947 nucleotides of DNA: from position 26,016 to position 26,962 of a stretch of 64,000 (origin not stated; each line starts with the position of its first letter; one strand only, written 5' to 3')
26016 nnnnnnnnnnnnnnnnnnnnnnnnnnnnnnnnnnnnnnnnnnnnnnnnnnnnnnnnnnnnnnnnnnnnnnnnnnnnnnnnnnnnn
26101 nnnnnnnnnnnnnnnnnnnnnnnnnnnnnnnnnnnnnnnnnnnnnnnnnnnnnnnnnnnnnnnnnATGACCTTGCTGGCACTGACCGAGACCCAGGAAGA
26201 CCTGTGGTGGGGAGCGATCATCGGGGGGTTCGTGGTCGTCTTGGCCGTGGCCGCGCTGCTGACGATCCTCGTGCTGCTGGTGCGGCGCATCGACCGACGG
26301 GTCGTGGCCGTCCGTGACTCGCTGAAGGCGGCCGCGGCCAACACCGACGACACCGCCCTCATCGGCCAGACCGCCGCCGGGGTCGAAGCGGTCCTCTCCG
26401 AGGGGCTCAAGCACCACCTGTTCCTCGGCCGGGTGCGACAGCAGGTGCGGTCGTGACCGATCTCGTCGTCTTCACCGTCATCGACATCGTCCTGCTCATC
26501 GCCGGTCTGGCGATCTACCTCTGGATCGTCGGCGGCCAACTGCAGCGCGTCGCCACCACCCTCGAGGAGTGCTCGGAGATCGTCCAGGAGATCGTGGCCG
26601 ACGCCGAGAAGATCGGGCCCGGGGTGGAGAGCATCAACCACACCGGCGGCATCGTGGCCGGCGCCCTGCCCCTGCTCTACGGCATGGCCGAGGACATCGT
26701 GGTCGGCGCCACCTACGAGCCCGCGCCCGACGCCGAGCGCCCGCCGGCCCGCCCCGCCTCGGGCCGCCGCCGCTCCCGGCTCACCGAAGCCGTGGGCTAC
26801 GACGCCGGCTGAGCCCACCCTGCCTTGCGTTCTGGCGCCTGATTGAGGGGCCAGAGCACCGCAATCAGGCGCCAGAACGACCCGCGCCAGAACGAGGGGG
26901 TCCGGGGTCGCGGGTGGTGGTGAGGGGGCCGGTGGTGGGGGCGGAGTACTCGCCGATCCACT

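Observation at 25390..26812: Array of five translationally coupled small single-pass membrane proteins directly after coxG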

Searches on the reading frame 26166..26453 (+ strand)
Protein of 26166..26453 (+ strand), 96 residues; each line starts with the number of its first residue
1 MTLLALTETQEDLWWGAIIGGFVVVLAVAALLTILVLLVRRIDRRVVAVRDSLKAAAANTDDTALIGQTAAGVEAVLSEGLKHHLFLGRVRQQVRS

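Call 4: search_protein_families(library=pfam, proteins=[window:26166-26453:+], max_evalue=10)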
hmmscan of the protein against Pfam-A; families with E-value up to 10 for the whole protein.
window:26166-26453:+ (96 aa): 3 families
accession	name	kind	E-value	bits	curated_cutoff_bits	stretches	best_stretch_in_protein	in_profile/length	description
PF14316.11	DUF4381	-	0.13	13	27.2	1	14-65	14-68/145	Domain of unknown function (DUF4381)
PF01034.25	Syndecan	-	0.16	12.4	25.2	1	16-37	10-31/64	Syndecan domain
PF18204.6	PGF-CTERM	-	0.37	11.3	18.8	1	21-41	3-22/23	PGF-CTERM motif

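Call 5: search_protein_families(library=ncbifam, proteins=[window:26166-26453:+], max_evalue=10)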
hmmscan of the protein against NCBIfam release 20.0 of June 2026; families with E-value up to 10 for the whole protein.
window:26166-26453:+ (96 aa): 2 families
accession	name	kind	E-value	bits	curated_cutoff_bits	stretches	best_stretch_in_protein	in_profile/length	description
NF004907.0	PRK06265.2-2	subfamily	0.0038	16.8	200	1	9-40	143-174/221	cobalt transporter CbiM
TIGR04126.1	PGF_CTERM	domain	0.02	14.5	24.5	1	21-41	7-27/28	PGF-CTERM sorting domain-containing protein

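Call 21: search_dna_similar(query=window:26166-26453:+, collection=plasmids, mode=protein, max_evalue=0.01, max_rows=30)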
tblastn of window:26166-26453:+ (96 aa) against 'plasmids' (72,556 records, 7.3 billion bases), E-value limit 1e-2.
No match.

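Call 35: search_protein_families(library=pfam, alignment_id=A4, max_evalue=1)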
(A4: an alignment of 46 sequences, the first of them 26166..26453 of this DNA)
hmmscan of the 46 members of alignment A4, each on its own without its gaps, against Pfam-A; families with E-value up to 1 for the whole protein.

A. member 1, window:26166-26453:+ (96 aa): 3 families
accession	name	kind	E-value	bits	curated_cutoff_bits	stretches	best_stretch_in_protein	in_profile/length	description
PF14316.11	DUF4381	-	0.13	13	27.2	1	14-65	14-68/145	Domain of unknown function (DUF4381)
PF01034.25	Syndecan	-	0.16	12.4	25.2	1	16-37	10-31/64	Syndecan domain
PF18204.6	PGF-CTERM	-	0.37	11.3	18.8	0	21-41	3-22/23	PGF-CTERM motif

B. families by the number of members that match (of 46 scanned): 59 families (the first 25 are shown)
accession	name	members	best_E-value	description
PF04335.19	VirB8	27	0.0046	VirB8 protein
PF01034.25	Syndecan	19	0.0084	Syndecan domain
PF04277.18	OAD_gamma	18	0.0011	Oxaloacetate decarboxylase, gamma chain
PF13179.11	DUF4006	9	0.011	Family of unknown function (DUF4006)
PF11014.13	DUF2852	9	0.039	Protein of unknown function (DUF2852)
PF00430.23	ATP-synt_B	8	0.0025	ATP synthase B/B' CF(0)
PF02417.20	Chromate_transp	6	0.02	Chromate transporter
PF06024.17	Orf78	6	0.031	Orf78 (ac78)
PF00517.22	GP41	5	0.034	Retroviral envelope protein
PF06596.16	PsbX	4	0.015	Photosystem II reaction centre X protein (PsbX)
PF10242.14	L_HMGIC_fpl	4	0.034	Lipoma HMGIC fusion partner-like protein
PF04854.19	DUF624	4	0.047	Protein of unknown function, DUF624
PF14316.11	DUF4381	4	0.1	Domain of unknown function (DUF4381)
PF09622.15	DUF2391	3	0.0096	Putative integral membrane protein (DUF2391)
PF00528.27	BPD_transp_1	3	0.03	Binding-protein-dependent transport system inner membrane component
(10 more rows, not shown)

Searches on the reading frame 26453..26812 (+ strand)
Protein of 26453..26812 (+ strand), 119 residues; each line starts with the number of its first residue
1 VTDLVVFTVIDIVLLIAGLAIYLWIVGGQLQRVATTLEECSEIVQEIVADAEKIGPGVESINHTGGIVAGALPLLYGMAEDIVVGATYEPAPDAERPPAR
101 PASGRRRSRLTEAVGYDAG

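Call 4: search_protein_families(library=pfam, proteins=[window:26453-26809:+], max_evalue=10)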
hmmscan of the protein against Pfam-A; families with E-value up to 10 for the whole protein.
window:26453-26809:+ (119 aa): 1 family
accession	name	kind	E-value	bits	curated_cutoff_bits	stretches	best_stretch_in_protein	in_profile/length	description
PF21995.1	RNR-II_ins_dom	-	0.24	12.1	27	1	44-81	66-102/107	B12-dependent ribonucleotide reductase, insertion domain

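Call 5: search_protein_families(library=ncbifam, proteins=[window:26453-26809:+], max_evalue=10)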
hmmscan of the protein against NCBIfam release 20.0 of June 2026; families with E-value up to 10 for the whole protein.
window:26453-26809:+ (119 aa): 0 families

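Call 7: find_encoding_contigs(protein=window:26453-26812:+, flank=10000, max_places=6)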
Protein window:26453-26812:+ (119 aa): 1 contig read that carries it; 1 place shown.
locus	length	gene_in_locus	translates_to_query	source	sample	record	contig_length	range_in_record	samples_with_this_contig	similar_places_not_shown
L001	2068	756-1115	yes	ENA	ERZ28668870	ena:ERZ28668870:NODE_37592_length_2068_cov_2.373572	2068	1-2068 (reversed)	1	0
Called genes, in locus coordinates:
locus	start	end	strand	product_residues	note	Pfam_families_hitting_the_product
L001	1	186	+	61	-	?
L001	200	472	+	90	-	-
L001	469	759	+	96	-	-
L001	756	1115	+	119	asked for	-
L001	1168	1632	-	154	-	-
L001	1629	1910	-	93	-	-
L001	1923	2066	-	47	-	?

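Call 36: search_protein_families(library=pfam, alignment_id=A5, max_evalue=1)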
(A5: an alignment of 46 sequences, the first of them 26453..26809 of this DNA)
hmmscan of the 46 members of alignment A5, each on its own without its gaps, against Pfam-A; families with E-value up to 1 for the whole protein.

A. member 1, window:26453-26809:+ (119 aa): 1 family
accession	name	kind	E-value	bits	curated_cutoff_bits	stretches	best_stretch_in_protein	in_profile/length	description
PF21995.1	RNR-II_ins_dom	-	0.24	12.1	27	1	44-81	66-102/107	B12-dependent ribonucleotide reductase, insertion domain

B. families by the number of members that match (of 46 scanned): 11 families
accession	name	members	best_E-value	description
PF09246.16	PHAT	3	0.044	PHAT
PF04341.17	DUF485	2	0.2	Protein of unknown function, DUF485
PF21995.1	RNR-II_ins_dom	2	0.21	B12-dependent ribonucleotide reductase, insertion domain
PF17523.7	MPS-4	2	0.53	MinK-related peptide, potassium channel accessory sub-unit protein 4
PF19721.4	DUF6215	1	0.12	Family of unknown function (DUF6215)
PF01006.25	HCV_NS4a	1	0.14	Hepatitis C virus non-structural protein NS4a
PF23494.1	bPH_10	1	0.17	YqeB-like bacterial PH domain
PF02659.21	Mntp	1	0.19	Putative manganese efflux pump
PF08650.15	DASH_Dad4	1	0.21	DASH complex subunit Dad4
PF06837.17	Fijivirus_P9-2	1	0.21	Fijivirus P9-2 protein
PF06103.16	DUF948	1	0.39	Bacterial protein of unknown function (DUF948)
